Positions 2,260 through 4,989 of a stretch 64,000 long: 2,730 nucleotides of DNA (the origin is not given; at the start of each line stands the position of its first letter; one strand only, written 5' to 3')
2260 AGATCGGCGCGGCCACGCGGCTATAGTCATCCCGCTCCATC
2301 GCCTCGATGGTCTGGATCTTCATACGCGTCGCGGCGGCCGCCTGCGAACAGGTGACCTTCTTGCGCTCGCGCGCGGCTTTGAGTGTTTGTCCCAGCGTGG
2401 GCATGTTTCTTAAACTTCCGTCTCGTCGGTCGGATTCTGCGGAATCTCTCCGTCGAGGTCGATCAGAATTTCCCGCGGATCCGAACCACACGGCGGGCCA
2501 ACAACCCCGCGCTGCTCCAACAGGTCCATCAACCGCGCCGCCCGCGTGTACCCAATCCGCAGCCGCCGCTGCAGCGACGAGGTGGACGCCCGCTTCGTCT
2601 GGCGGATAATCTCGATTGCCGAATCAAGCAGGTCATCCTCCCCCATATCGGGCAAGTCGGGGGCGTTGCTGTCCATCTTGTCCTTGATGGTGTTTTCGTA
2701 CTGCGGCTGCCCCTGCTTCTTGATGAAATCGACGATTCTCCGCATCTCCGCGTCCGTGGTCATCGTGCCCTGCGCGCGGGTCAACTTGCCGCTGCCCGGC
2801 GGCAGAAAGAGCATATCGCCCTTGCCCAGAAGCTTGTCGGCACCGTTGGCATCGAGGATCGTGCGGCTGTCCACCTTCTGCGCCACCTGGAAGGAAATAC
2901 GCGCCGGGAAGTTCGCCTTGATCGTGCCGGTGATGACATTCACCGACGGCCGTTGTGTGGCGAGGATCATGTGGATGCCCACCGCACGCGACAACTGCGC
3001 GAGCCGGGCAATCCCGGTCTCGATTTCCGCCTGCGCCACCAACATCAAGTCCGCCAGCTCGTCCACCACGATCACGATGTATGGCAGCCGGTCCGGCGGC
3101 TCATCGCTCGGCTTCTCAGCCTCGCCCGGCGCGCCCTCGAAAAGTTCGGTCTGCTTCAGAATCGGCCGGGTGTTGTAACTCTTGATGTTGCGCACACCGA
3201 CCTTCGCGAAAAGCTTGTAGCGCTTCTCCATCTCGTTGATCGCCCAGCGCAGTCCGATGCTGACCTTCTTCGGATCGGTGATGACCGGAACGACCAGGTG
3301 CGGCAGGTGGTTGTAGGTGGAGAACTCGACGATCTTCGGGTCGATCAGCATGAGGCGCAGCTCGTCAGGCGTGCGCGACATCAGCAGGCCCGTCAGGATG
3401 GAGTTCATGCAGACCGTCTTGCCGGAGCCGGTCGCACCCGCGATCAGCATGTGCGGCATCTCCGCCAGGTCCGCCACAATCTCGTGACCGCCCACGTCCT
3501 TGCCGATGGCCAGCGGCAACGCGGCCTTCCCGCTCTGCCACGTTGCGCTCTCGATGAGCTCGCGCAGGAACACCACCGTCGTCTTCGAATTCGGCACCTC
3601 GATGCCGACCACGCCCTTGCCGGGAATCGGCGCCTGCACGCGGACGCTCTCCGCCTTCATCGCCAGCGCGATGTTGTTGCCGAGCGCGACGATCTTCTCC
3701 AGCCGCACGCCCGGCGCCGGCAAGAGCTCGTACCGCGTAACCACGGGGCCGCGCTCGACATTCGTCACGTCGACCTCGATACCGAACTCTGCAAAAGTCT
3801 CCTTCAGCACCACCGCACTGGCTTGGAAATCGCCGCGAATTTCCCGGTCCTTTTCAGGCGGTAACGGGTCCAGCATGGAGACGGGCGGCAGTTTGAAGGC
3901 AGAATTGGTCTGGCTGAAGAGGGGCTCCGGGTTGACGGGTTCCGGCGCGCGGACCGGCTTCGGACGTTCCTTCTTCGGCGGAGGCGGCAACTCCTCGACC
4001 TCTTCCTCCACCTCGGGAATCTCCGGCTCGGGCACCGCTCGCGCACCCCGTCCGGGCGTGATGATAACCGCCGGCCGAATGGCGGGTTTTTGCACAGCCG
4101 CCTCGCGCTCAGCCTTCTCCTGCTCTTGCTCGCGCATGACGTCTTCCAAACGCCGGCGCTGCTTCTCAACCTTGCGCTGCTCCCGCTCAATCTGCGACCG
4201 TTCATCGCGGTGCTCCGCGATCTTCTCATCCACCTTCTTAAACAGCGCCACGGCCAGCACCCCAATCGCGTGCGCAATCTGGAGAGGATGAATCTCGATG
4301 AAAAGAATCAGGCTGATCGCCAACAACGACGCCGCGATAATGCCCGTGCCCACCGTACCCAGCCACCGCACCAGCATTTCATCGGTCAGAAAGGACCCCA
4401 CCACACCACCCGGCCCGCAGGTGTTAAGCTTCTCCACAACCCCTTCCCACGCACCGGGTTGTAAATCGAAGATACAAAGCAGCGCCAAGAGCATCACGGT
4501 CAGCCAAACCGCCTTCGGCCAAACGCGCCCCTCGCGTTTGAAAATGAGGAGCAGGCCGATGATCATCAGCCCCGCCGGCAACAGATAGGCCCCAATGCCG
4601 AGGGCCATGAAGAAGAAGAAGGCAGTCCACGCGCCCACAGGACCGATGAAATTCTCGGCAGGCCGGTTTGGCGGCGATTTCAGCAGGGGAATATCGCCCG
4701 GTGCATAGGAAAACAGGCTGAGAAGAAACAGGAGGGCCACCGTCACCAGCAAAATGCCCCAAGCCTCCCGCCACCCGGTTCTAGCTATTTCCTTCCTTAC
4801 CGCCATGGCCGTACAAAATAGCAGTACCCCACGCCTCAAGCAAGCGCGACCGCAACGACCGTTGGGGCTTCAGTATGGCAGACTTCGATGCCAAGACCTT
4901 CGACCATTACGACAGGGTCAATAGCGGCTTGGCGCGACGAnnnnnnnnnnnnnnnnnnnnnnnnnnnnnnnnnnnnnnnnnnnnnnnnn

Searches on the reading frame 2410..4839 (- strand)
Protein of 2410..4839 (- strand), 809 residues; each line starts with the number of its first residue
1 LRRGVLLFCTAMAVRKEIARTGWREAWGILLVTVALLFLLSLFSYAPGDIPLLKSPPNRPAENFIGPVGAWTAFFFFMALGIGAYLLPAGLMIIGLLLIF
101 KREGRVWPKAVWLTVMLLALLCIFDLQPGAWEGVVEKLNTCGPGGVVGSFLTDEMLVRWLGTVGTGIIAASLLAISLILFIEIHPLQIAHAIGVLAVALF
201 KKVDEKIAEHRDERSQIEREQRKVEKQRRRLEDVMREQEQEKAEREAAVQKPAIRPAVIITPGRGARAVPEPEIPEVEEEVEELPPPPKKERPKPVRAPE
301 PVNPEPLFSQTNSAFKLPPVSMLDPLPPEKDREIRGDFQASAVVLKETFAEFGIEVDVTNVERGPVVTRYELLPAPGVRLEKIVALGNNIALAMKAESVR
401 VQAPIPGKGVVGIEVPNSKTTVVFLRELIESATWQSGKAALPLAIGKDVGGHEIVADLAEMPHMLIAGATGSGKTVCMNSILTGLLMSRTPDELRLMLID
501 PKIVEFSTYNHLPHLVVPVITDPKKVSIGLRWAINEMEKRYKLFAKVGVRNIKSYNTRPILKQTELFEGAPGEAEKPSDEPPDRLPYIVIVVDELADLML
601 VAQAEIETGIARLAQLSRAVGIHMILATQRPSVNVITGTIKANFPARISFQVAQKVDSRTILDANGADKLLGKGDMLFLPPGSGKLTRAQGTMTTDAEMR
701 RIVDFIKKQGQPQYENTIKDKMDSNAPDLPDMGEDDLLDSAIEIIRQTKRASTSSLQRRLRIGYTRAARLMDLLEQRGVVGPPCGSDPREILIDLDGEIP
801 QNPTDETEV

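Call 3: search_protein_families(library=pfam, proteins=[window:2410-4839:-], max_evalue=0.01)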
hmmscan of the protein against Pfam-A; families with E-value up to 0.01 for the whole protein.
window:2410-4839:- (809 aa): 6 families
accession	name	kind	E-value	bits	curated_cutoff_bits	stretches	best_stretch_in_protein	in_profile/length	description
PF01580.24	FtsK_SpoIIIE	-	8.3e-62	209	24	1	425-633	2-221/221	FtsK/SpoIIIE family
PF17854.6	FtsK_alpha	-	8.2e-31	106.6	22.9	1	317-417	1-101/101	FtsK alpha domain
PF13491.11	FtsK_4TM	-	1.4e-27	96.8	23.1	1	23-192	4-170/171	4TM region of DNA translocase FtsK/SpoIIIE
PF09397.16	FtsK_gamma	-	9.1e-26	89.8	30.6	1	734-793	3-62/63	Ftsk gamma domain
PF01935.23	DUF87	-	7.7e-05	23.3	23.2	1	457-510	17-68/220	Helicase HerA, central domain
PF10412.15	TrwB_AAD_bind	-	0.0016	17.8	20.5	0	459-484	13-38/387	Type IV secretion-system coupling protein DNA-binding domain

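Call 8: find_related_loci(query=window:2410-4839:-, collection=genome_contigs, flank=10000)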
Query window:2410-4839:- (809 aa) in genome_contigs; peptide patterns used: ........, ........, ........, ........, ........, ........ (x = any residue, [..] = any of these).
600 stretches matched a pattern (row limit reached: there are more); 140 encode a relative of the query (tblastn E <= 1e-3); the best 80 are kept; 80 distinct loci.
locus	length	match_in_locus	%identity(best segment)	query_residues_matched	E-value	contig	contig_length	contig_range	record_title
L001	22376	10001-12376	69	12-808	0e+0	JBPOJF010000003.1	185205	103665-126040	MAG: Lentisphaerota bacterium isolate MAG_8164 c_000000609653, whole genome shotgun sequence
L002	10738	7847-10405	61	7-807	0e+0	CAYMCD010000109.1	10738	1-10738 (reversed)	MAG TPA_asm: uncultured Verrucomicrobiota bacterium isolate binchicken_co16_330 genome assembly, contig: NODE_10268_leng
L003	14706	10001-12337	61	17-802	0e+0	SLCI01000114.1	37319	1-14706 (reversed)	MAG: Kiritimatiellae bacterium isolate CSSed162cmB_494 CSSed16-2cmB-1296, whole genome shotgun sequence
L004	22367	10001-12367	58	7-809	0e+0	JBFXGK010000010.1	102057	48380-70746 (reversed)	MAG: Kiritimatiellia bacterium isolate CA_2019_TPIn_161 NODE_735_length_102057_cov_41.330913_TPIn, whole genome shotgun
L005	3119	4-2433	57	20-804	0e+0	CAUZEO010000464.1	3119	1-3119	MAG: Kiritimatiellia bacterium isolate CB27_Tmax.59 genome assembly, contig: Ga0310121_10042150, whole genome shotgun se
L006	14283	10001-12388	56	9-808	0e+0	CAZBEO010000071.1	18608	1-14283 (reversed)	MAG TPA_asm: uncultured Verrucomicrobiota bacterium isolate binchicken_co181_620 genome assembly, contig: NODE_4809_leng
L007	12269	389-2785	59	12-806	0e+0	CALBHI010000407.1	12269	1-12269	MAG TPA_asm: uncultured Verrucomicrobia bacterium isolate SRR5576005_bin.32_CONCOCT_v1.1_MAG genome assembly, contig: ER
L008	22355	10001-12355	56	24-802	0e+0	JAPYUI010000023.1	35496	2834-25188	MAG: Kiritimatiellia bacterium isolate PW8.maxbin2.208_sub PW8_1428_length_35496_cov_16.891848, whole genome shotgun seq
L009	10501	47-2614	56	8-802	0e+0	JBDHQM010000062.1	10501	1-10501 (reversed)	MAG: Kiritimatiellia bacterium isolate AS-MESO-3CA.351 NODE_27299_length_10501_cov_5.624137, whole genome shotgun sequen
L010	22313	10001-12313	57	11-809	0e+0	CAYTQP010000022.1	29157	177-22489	MAG TPA_asm: uncultured Verrucomicrobiota bacterium isolate binchicken_co67_255 genome assembly, contig: NODE_1525_lengt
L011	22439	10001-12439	55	22-808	0e+0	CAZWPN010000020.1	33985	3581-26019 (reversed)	MAG TPA_asm: uncultured Victivallales bacterium isolate SRP272421_co4_76 genome assembly, contig: NODE_2401_length_33985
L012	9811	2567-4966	55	12-803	0e+0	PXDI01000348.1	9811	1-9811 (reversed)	MAG: PVC group bacterium isolate T3Sed10_329R1 T3-Sed10-C17077, whole genome shotgun sequence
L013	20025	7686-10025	57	3-803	0e+0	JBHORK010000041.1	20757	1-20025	Verrucomicrobiota bacterium isolate SAG AM-311-M03 NODE_41_length_20757_cov_31.752681, whole genome shotgun sequence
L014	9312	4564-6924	54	11-808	0e+0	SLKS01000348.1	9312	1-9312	MAG: Kiritimatiellae bacterium isolate CSSed165cm_27R1 CSSed16-5cm-29834, whole genome shotgun sequence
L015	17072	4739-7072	57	21-806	0e+0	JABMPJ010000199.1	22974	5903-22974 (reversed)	MAG: Lentisphaerae bacterium isolate bin.508 k141_6201512, whole genome shotgun sequence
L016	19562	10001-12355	60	7-802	0e+0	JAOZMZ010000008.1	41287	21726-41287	MAG: Kiritimatiellia bacterium isolate GMC4_bin_25 GMC4_492_length_41287_cov_9.597230, whole genome shotgun sequence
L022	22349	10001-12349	61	8-805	0e+0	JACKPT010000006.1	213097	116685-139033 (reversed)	MAG: Verrucomicrobia bacterium isolate HK-STAS-VERR-1 HK-STAS-VERR-1_6, whole genome shotgun sequence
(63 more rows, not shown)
